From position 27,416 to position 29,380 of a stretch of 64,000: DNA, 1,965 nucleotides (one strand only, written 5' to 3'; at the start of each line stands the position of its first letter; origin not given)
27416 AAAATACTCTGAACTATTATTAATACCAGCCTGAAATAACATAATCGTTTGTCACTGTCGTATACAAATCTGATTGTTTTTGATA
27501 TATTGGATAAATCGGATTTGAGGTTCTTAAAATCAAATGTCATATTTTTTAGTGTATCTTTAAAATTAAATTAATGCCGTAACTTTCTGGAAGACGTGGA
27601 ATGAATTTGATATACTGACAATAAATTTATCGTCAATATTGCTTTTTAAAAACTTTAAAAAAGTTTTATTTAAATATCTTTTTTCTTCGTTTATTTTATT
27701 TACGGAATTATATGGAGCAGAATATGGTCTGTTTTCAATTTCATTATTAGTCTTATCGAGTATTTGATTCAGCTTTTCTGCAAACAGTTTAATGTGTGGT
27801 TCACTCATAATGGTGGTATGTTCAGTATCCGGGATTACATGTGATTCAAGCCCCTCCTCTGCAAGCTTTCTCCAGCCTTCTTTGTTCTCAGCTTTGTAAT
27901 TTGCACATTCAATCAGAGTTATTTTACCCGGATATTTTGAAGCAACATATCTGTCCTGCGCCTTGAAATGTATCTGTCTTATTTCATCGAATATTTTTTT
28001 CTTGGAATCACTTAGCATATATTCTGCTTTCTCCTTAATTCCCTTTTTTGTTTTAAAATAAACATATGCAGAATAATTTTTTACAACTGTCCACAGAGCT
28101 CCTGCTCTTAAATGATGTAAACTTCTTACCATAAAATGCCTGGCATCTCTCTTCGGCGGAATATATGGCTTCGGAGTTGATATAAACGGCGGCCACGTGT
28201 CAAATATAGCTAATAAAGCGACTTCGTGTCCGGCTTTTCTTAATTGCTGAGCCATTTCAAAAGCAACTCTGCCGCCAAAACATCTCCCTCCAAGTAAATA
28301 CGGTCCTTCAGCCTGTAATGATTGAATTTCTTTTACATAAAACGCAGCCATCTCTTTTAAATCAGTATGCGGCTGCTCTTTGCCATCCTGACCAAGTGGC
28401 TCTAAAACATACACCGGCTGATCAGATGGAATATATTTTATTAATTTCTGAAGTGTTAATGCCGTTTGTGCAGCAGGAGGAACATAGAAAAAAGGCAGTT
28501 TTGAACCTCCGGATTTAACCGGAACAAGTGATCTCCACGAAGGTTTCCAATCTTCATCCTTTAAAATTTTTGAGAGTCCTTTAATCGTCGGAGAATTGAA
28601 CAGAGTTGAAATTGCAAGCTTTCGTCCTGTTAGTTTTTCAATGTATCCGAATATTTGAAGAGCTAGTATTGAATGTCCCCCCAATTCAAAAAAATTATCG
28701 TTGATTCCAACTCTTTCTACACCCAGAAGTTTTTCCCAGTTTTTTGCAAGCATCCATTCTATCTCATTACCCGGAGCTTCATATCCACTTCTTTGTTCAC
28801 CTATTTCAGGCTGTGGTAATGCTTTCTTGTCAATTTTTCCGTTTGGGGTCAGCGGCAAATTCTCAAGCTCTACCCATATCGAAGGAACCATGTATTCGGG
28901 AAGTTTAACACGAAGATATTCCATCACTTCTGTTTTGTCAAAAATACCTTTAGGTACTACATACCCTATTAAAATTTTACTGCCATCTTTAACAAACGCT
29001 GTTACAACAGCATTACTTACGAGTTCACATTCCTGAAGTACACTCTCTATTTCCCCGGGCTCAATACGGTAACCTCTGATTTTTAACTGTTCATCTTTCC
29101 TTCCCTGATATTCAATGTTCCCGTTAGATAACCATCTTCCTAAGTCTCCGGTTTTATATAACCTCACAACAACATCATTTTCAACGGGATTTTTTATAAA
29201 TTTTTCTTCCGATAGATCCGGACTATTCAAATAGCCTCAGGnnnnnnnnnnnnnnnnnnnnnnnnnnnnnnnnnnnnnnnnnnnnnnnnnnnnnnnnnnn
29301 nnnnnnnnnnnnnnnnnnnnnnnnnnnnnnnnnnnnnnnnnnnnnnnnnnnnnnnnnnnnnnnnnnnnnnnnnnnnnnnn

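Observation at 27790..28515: Terminal thioesterase has a cysteine nucleophile motif (GxCxG) instead of GxSxG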

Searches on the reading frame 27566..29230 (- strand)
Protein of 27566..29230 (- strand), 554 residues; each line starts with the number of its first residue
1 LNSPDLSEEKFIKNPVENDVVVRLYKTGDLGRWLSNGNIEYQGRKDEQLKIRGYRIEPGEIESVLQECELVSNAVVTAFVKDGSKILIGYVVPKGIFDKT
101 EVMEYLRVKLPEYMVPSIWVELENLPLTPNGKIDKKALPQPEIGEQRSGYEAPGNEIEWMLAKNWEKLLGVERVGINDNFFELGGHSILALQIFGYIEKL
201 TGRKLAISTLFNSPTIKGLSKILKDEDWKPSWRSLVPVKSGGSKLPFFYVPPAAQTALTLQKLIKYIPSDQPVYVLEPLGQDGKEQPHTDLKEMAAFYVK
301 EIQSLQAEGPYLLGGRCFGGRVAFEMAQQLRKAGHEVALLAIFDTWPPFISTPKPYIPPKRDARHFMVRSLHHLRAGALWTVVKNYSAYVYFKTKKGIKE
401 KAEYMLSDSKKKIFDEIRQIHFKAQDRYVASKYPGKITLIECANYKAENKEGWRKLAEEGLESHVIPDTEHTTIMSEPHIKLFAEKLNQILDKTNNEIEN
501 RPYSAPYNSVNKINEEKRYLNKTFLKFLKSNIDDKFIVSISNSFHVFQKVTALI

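Call 7: search_protein_families(library=pfam, proteins=[window:27566-29230:-], max_evalue=0.01)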
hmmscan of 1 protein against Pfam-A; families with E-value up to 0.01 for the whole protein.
window:27566-29230:- (554 aa): 4 families
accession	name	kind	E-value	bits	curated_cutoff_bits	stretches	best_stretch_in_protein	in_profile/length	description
PF00975.26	Thioesterase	-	8.6e-24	85.4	26.4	1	248-396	4-159/226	Thioesterase domain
PF00550.31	PP-binding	-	3.1e-11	43.8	20.8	1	164-221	6-65/67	Phosphopantetheine attachment site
PF13193.12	AMP-binding_C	-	2.6e-10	41.5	24.5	1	60-132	1-76/76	AMP-binding enzyme C-terminal domain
PF20408.4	Abhydrolase_11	-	0.00031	21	27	1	281-334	47-101/193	Alpha/beta hydrolase domain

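Call 10: find_homologous_proteins(query=window:27566-29230:-)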
Query window:27566-29230:- (554 aa): 5879 proteins with E <= 0.001 among 8000 candidates; the best 120 are listed.
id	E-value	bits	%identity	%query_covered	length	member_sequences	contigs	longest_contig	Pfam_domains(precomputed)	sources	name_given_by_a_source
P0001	0.0e+0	1267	100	100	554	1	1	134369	PF00550.32,PF13193.13,PF00975.27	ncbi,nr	ncbi:MAG: AMP-binding protein [Ignavibacteria bacterium]|nr:AMP-binding protein [Ignavibacteria bact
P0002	2.7e-197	675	59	90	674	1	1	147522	PF00550.32,PF00501.35,PF13193.13,PF00975.27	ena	-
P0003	1.7e-184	632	54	94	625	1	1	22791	PF00550.32,PF00501.35,PF13193.13,PF00975.27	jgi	-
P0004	1.0e-181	623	59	86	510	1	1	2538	PF00550.32,PF13193.13,PF00975.27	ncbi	ncbi:MAG: thioesterase domain-containing protein, partial [bacterium]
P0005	3.0e-181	622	57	88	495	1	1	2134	PF00550.32,PF13193.13,PF00975.27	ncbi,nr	ncbi:MAG: thioesterase domain-containing protein, partial [Bacteroidota bacterium]|nr:thioesterase d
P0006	3.6e-181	622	54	92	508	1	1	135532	PF00550.32,PF13193.13,PF00975.27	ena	-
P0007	1.2e-179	616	55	90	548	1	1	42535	PF00550.32,PF13193.13,PF00975.27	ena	-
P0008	3.4e-172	592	51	93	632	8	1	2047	PF00550.32,PF00501.35,PF13193.13,PF00975.27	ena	-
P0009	1.3e-169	583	58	80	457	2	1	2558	PF00550.32,PF13193.13,PF00975.27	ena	-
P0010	6.8e-143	495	56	70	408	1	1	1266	PF00550.32,PF00975.27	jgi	jgi:thioesterase domain-containing protein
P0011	6.2e-117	409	41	90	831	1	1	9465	PF00550.32,PF00501.35,PF13193.13,PF00975.27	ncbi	ncbi:MAG: amino acid adenylation domain-containing protein, partial [Pseudomonadota bacterium]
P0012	8.9e-117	409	42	90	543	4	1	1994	PF00550.32,PF13193.13,PF00975.27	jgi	jgi:aspartate racemase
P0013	1.9e-115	405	41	89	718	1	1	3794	PF00550.32,PF00501.35,PF13193.13,PF00975.27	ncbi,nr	ncbi:MAG TPA: AMP-binding protein, partial [Herpetosiphonaceae bacterium]|nr:AMP-binding protein [He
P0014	5.9e-114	400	41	90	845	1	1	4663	PF00550.32,PF00501.35,PF13193.13,PF00975.27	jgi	-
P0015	1.3e-113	399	42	90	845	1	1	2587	PF00550.32,PF00501.35,PF13193.13,PF00975.27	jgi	jgi:aspartate racemase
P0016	7.6e-113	396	42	90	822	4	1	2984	PF00550.32,PF00501.35,PF13193.13,PF00975.27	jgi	jgi:aspartate racemase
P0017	7.7e-113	396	40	90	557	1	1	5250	PF00550.32,PF13193.13,PF00975.27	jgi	jgi:thioesterase domain-containing protein/aryl carrier-like protein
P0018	2.4e-111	391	43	90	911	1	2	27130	PF00550.32,PF00501.35,PF13193.13,PF00975.27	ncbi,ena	-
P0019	3.5e-111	390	42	88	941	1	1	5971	PF00668.26,PF00550.32,PF00501.35,PF13193.13,PF00975.27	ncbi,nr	ncbi:MAG TPA: amino acid adenylation domain-containing protein, partial [Pyrinomonadaceae bacterium]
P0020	2.4e-110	388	42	88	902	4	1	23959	PF00550.32,PF00501.35,PF13193.13,PF00975.27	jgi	-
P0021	5.7e-110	386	41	90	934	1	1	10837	PF00550.32,PF00501.35,PF13193.13,PF00975.27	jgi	jgi:amino acid adenylation domain-containing protein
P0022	5.7e-108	380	41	89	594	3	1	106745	PF00550.32,PF00501.35,PF13193.13,PF00975.27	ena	-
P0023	1.6e-107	378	40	90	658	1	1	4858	PF00550.32,PF00501.35,PF13193.13,PF00561.27,PF00975.27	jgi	jgi:thioesterase domain-containing protein/acyl carrier protein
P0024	1.9e-107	378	41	89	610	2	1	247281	PF00550.32,PF00501.35,PF13193.13,PF00561.27,PF00975.27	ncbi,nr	ncbi:MAG TPA: thioesterase domain-containing protein, partial [Terriglobales bacterium]|nr:thioester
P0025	2.1e-107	378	40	89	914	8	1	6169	PF00550.32,PF00501.35,PF13193.13,PF00975.27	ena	-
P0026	2.5e-107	378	43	88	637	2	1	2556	PF00550.32,PF00501.35,PF13193.13,PF00975.27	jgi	jgi:thioesterase domain-containing protein/acyl carrier protein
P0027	5.1e-107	377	39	93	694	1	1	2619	PF00550.32,PF00501.35,PF13193.13,PF00975.27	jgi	jgi:thioesterase domain-containing protein/acyl carrier protein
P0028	9.0e-107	376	43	84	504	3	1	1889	PF00550.32,PF13193.13,PF00975.27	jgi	jgi:thioesterase domain-containing protein/acyl carrier protein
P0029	9.2e-107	376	40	91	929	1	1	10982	PF00550.32,PF12697.14,PF00501.35,PF13193.13,PF00975.27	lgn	-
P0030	1.4e-106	375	39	90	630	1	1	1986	PF00550.32,PF00501.35,PF13193.13,PF00975.27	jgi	-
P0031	1.8e-106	375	41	89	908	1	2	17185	PF00550.32,PF00501.35,PF13193.13,PF00561.27,PF00975.27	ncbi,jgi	jgi:amino acid adenylation domain-containing protein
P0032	3.5e-106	374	41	90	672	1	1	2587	PF00550.32,PF00501.35,PF13193.13,PF00975.27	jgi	jgi:aspartate racemase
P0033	1.8e-105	372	42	89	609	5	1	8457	PF00550.32,PF13193.13,PF00975.27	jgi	jgi:thioesterase domain-containing protein/acyl carrier protein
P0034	2.5e-105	371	41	90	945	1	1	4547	PF00550.32,PF00501.35,PF13193.13,PF00975.27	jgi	jgi:amino acid adenylation domain-containing protein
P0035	2.8e-105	371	40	90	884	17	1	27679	PF00550.32,PF00501.35,PF13193.13,PF00975.27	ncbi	-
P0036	3.0e-105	371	40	89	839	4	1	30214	PF00550.32,PF00501.35,PF13193.13,PF00975.27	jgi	-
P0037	3.8e-105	371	41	88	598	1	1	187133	PF00550.32,PF00501.35,PF13193.13,PF00975.27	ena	-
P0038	4.4e-105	370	42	90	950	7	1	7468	PF00550.32,PF00501.35,PF13193.13,PF00975.27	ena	-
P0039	4.6e-105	370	40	90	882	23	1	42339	PF00550.32,PF00501.35,PF13193.13,PF00975.27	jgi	jgi:amino acid adenylation domain-containing protein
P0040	4.6e-105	370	39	90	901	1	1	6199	PF00550.32,PF00501.35,PF13193.13,PF00561.27,PF00975.27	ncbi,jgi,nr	ncbi:MAG: hypothetical protein QOD06_2102 [Candidatus Binatota bacterium]|jgi:amino acid adenylation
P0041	5.0e-105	370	42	88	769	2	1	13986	PF00550.32,PF00501.35,PF13193.13,PF00975.27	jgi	-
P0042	5.1e-105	370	41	89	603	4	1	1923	PF00550.32,PF00501.35,PF13193.13,PF00975.27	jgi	jgi:thioesterase domain-containing protein/acyl carrier protein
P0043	6.3e-105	370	41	90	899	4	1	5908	PF00550.32,PF00501.35,PF13193.13,PF00975.27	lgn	-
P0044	6.4e-105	370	40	90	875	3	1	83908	PF00550.32,PF12697.14,PF00501.35,PF13193.13,PF00975.27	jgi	jgi:amino acid adenylation domain-containing protein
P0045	8.9e-105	369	41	90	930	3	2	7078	PF00550.32,PF00501.35,PF13193.13,PF00975.27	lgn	-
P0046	2.2e-104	368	41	89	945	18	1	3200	PF00550.32,PF00501.35,PF13193.13,PF00975.27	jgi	jgi:aspartate racemase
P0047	2.3e-104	368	40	89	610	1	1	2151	PF00550.32,PF12697.14,PF00501.35,PF13193.13,PF00561.27,PF00975.27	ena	-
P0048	2.4e-104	368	41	88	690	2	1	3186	PF20408.5,PF00550.32,PF00501.35,PF13193.13,PF00561.27,PF00975.27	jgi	-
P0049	3.7e-104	367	41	90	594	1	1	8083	PF00550.32,PF12697.14,PF00501.35,PF13193.13,PF00561.27,PF00975.27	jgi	jgi:thioesterase domain-containing protein/acyl carrier protein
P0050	7.1e-104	366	40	90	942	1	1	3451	PF00668.26,PF00550.32,PF00501.35,PF13193.13,PF00975.27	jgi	jgi:amino acid adenylation domain-containing protein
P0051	7.2e-104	366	41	90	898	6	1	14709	PF00550.32,PF00501.35,PF13193.13,PF00975.27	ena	-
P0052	7.4e-104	366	43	89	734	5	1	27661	PF00550.32,PF12697.14,PF00501.35,PF13193.13,PF00561.27,PF00975.27,PF12146.16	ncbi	-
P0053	8.1e-104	366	41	90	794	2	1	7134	PF00550.32,PF00501.35,PF13193.13,PF00561.27,PF00975.27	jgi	-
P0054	8.6e-104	366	39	90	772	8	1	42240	PF00550.32,PF12697.14,PF13193.13,PF00561.27,PF00975.27,PF12146.16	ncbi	ncbi:MAG: alpha/beta fold hydrolase, partial [Candidatus Acidiferrum sp.]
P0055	8.8e-104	366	40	90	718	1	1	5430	PF00550.32,PF00501.35,PF13193.13,PF00975.27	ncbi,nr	ncbi:MAG: amino acid adenylation domain-containing protein [Caldilineaceae bacterium]|nr:amino acid 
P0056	1.0e-103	366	40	89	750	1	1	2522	PF00550.32,PF00501.35,PF13193.13,PF00975.27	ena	-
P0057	1.1e-103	366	40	90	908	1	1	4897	PF00550.32,PF00501.35,PF13193.13,PF00561.27,PF00975.27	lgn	-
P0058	1.2e-103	366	40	89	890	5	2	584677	PF00550.32,PF00501.35,PF13193.13,PF00561.27,PF00975.27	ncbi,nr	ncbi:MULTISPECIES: amino acid adenylation domain-containing protein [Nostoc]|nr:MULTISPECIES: amino 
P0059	1.4e-103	365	41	89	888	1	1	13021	PF00550.32,PF00501.35,PF13193.13,PF00975.27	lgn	-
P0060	1.5e-103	365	40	89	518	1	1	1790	PF00550.32,PF13193.13,PF00975.27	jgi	jgi:thioesterase domain-containing protein/acyl carrier protein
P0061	1.9e-103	365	39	92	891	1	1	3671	PF13641.13,PF00550.32,PF00501.35,PF13193.13,PF00975.27,PF00535.33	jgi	jgi:acyl carrier protein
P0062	1.9e-103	365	41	89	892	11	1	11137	PF00550.32,PF00501.35,PF13193.13,PF00975.27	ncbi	-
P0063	3.1e-103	364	40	90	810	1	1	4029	PF00550.32,PF12697.14,PF00501.35,PF13193.13,PF00561.27,PF00975.27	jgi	jgi:amino acid adenylation domain-containing protein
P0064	3.8e-103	364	39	89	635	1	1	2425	PF00550.32,PF00501.35,PF13193.13,PF00975.27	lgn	-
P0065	4.1e-103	364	38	89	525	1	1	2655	PF00550.32,PF13193.13,PF00975.27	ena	-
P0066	4.7e-103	364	40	90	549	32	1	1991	PF00550.32,PF12697.14,PF00501.35,PF13193.13,PF00561.27,PF00975.27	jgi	jgi:thioesterase domain-containing protein/acyl carrier protein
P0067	5.0e-103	364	39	90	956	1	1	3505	PF00668.26,PF00550.32,PF00501.35,PF13193.13,PF00975.27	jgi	jgi:amino acid adenylation domain-containing protein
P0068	8.1e-103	363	40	89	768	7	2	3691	PF00550.32,PF00501.35,PF13193.13,PF00561.27,PF00975.27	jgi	jgi:amino acid adenylation domain-containing protein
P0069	8.4e-103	363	39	89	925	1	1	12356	PF00550.32,PF00501.35,PF13193.13,PF00561.27,PF00975.27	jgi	jgi:amino acid adenylation domain-containing protein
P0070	1.0e-102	363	40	89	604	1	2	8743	PF00550.32,PF00501.35,PF13193.13,PF00975.27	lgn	-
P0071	5.2e-102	360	39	89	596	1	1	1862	PF00550.32,PF00501.35,PF13193.13,PF00561.27,PF00975.27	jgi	jgi:thioesterase domain-containing protein/acyl carrier protein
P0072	7.8e-102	360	38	89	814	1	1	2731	PF00550.32,PF00501.35,PF13193.13,PF00975.27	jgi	jgi:amino acid adenylation domain-containing protein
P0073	1.0e-101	359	40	89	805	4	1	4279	PF00550.32,PF12697.14,PF00501.35,PF13193.13,PF00561.27,PF00975.27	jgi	jgi:amino acid adenylation domain-containing protein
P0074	1.0e-101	359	33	63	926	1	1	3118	PF00550.32,PF00501.35,PF13193.13,PF00975.27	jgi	jgi:amino acid adenylation domain-containing protein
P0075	1.1e-101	359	38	90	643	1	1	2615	PF00550.32,PF00501.35,PF13193.13,PF00975.27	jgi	-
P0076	1.6e-101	359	39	96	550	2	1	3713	PF00550.32,PF12697.14,PF13193.13,PF00975.27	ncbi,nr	ncbi:MAG: thioesterase domain-containing protein, partial [Acidobacteriota bacterium]|nr:thioesteras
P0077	1.7e-101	359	40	89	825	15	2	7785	PF00550.32,PF00501.35,PF13193.13,PF00975.27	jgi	jgi:aspartate racemase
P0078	1.8e-101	358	40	89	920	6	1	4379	PF00550.32,PF00501.35,PF13193.13,PF00975.27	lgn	-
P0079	1.9e-101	358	41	90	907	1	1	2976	PF00550.32,PF00501.35,PF13193.13,PF00975.27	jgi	jgi:aspartate racemase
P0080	1.9e-101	358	40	90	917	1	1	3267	PF00550.32,PF00501.35,PF13193.13,PF00975.27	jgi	jgi:amino acid adenylation domain-containing protein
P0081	2.0e-101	358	39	90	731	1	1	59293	PF00550.32,PF12697.14,PF00501.35,PF13193.13,PF00561.27,PF00975.27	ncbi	ncbi:MAG TPA: non-ribosomal peptide synthetase, partial [Pyrinomonadaceae bacterium]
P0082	2.1e-101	358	38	90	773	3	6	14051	PF00550.32,PF12697.14,PF13193.13,PF00561.27,PF00975.27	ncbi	ncbi:MAG: alpha/beta fold hydrolase, partial [Candidatus Acidiferrum sp.]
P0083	2.4e-101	358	39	90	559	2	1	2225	PF00550.32,PF12697.14,PF00501.35,PF13193.13,PF00561.27,PF00975.27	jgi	jgi:thioesterase domain-containing protein/acyl carrier protein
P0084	2.6e-101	358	40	90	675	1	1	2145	PF00550.32,PF12697.14,PF00501.35,PF13193.13,PF00561.27,PF00975.27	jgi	jgi:thioesterase domain-containing protein/acyl carrier protein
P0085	3.9e-101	357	39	89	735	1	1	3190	PF00550.32,PF00501.35,PF13193.13,PF00975.27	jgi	jgi:thioesterase domain-containing protein/acyl carrier protein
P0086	4.3e-101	357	39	89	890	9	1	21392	PF00550.32,PF00501.35,PF13193.13,PF00975.27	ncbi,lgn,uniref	ncbi:amino acid adenylation domain-containing protein [Nostoc sp. CCY 9925]|uniref:amino acid adenyl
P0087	5.6e-101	357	41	86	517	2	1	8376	PF00550.32,PF13193.13,PF00975.27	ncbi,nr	ncbi:MAG: hypothetical protein JXQ30_00620, partial [Spirochaetes bacterium]|nr:hypothetical protein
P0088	5.7e-101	357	39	90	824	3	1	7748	PF00550.32,PF12697.14,PF00501.35,PF13193.13,PF00561.27,PF00975.27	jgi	jgi:amino acid adenylation domain-containing protein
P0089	5.8e-101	357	40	88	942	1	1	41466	PF00550.32,PF00501.35,PF13193.13,PF00975.27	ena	-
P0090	6.1e-101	357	42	88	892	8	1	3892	PF00550.32,PF00501.35,PF13193.13,PF00975.27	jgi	jgi:amino acid adenylation domain-containing protein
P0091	9.9e-101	356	39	90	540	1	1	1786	PF00550.32,PF12697.14,PF13193.13,PF00561.27,PF00975.27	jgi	jgi:aspartate racemase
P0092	1.0e-100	356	40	91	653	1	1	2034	PF00550.32,PF00501.35,PF13193.13,PF00561.27,PF00975.27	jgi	jgi:thioesterase domain-containing protein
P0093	1.1e-100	356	38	90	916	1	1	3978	PF00550.32,PF00501.35,PF13193.13,PF00975.27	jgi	jgi:amino acid adenylation domain-containing protein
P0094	1.2e-100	356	40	87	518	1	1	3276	PF00550.32,PF13193.13,PF00561.27,PF00975.27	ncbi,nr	ncbi:MAG: thioesterase domain-containing protein, partial [Rhizonema sp. PD38]|nr:thioesterase domai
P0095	1.3e-100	356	39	90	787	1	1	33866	PF00550.32,PF12697.14,PF00501.35,PF13193.13,PF00561.27,PF00975.27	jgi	jgi:amino acid adenylation domain-containing protein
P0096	1.3e-100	356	39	90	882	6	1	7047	PF00550.32,PF00501.35,PF13193.13,PF00975.27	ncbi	-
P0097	1.7e-100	355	38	90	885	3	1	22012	PF00550.32,PF00501.35,PF13193.13,PF00975.27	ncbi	-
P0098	1.7e-100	355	40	89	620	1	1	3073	PF20408.5,PF00550.32,PF00501.35,PF13193.13,PF00561.27,PF00975.27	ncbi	ncbi:MAG TPA: alpha/beta fold hydrolase, partial [Coleofasciculaceae cyanobacterium]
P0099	1.9e-100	355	39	89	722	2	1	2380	PF00550.32,PF00501.35,PF13193.13,PF00975.27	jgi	jgi:aspartate racemase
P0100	2.2e-100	355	40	89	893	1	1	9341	PF00550.32,PF00501.35,PF13193.13,PF00975.27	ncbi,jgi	jgi:aspartate racemase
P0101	2.8e-100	355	37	90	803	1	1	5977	PF00550.32,PF00501.35,PF13193.13,PF00975.27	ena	-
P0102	3.0e-100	354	40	90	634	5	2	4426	PF00550.32,PF12697.14,PF00501.35,PF13193.13,PF00561.27,PF00975.27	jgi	jgi:thioesterase domain-containing protein/acyl carrier protein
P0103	3.2e-100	354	39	89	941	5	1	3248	PF00550.32,PF12697.14,PF00501.35,PF13193.13,PF00561.27,PF00975.27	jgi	jgi:amino acid adenylation domain-containing protein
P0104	3.5e-100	354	38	90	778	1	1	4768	PF00550.32,PF00501.35,PF13193.13,PF00975.27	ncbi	-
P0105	3.8e-100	354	39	90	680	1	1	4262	PF00550.32,PF12697.14,PF00501.35,PF13193.13,PF00561.27,PF00975.27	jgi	jgi:thioesterase domain-containing protein/acyl carrier protein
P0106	4.0e-100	354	39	89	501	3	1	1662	PF00550.32,PF13193.13,PF00975.27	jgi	jgi:thioesterase domain-containing protein/acyl carrier protein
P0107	4.6e-100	354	40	90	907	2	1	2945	PF00550.32,PF00501.35,PF13193.13,PF00561.27,PF00975.27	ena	-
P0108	4.9e-100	354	39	90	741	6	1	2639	PF00550.32,PF00501.35,PF13193.13,PF00975.27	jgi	jgi:amino acid adenylation domain-containing protein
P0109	5.2e-100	354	41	90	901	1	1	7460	PF00550.32,PF00501.35,PF13193.13,PF00975.27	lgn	-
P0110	5.8e-100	353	39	90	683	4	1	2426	PF00550.32,PF12697.14,PF00501.35,PF13193.13,PF00975.27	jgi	-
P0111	5.9e-100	353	40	84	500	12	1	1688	PF00550.32,PF13193.13,PF00561.27,PF00975.27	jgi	jgi:thioesterase domain-containing protein/acyl carrier protein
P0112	6.2e-100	353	39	90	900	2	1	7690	PF00550.32,PF12697.14,PF00501.35,PF13193.13,PF00561.27,PF00975.27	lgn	-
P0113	6.5e-100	353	38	89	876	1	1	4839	PF00550.32,PF00501.35,PF13193.13,PF00975.27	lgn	-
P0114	7.5e-100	353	40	90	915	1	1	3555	PF00550.32,PF00501.35,PF13193.13,PF00975.27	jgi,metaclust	metaclust:\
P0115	7.6e-100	353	39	89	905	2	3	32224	PF00550.32,PF12697.14,PF00501.35,PF13193.13,PF00561.27,PF00975.27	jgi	jgi:amino acid adenylation domain-containing protein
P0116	8.7e-100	353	40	90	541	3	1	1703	PF00550.32,PF12697.14,PF13193.13,PF00561.27,PF00975.27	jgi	-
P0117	1.0e-99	353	38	88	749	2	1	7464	PF00550.32,PF00501.35,PF13193.13,PF00975.27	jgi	-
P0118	1.1e-99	353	40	89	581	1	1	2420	PF00550.32,PF00501.35,PF13193.13,PF00975.27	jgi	jgi:aspartate racemase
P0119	1.1e-99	353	40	89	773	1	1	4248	PF00550.32,PF12697.14,PF00501.35,PF13193.13,PF00975.27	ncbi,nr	ncbi:MAG TPA: non-ribosomal peptide synthetase, partial [Pyrinomonadaceae bacterium]|nr:non-ribosoma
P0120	1.3e-99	352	40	83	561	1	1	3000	PF00550.32,PF00501.35,PF13193.13,PF00975.27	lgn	-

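Call 13: find_encoding_contigs(protein=P0006, flank=10000, max_places=3)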
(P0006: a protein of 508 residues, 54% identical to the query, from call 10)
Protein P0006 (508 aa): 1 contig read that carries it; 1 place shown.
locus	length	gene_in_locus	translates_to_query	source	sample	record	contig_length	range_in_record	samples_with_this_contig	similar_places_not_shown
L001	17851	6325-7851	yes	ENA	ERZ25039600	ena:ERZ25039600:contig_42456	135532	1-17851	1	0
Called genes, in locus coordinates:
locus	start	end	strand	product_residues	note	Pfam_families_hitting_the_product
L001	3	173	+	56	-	?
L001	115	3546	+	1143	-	PF00668:Condensation, PF00501:AMP-binding, PF13193:AMP-binding_C, PF00550:PP-binding, PF00668:Condensation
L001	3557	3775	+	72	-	-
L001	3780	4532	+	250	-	PF00668:Condensation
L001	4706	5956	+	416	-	PF00668:Condensation, PF00501:AMP-binding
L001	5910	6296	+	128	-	PF00501:AMP-binding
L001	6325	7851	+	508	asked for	PF13193:AMP-binding_C (weak), PF00550:PP-binding, PF00975:Thioesterase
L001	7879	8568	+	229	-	PF22624:AASDHPPT_N (weak), PF01648:ACPS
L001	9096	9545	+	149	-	-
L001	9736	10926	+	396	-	PF00756:Esterase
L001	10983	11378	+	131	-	PF00085:Thioredoxin, PF13098:Thioredoxin_2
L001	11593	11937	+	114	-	-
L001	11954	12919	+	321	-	PF12420:DUF3671 (weak)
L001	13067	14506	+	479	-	PF21105:DyP_N (weak)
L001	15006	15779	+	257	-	-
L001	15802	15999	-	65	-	-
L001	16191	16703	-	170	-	PF09423:PhoD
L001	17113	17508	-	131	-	PF16655:PhoD_N (weak), PF16656:Pur_ac_phosph_N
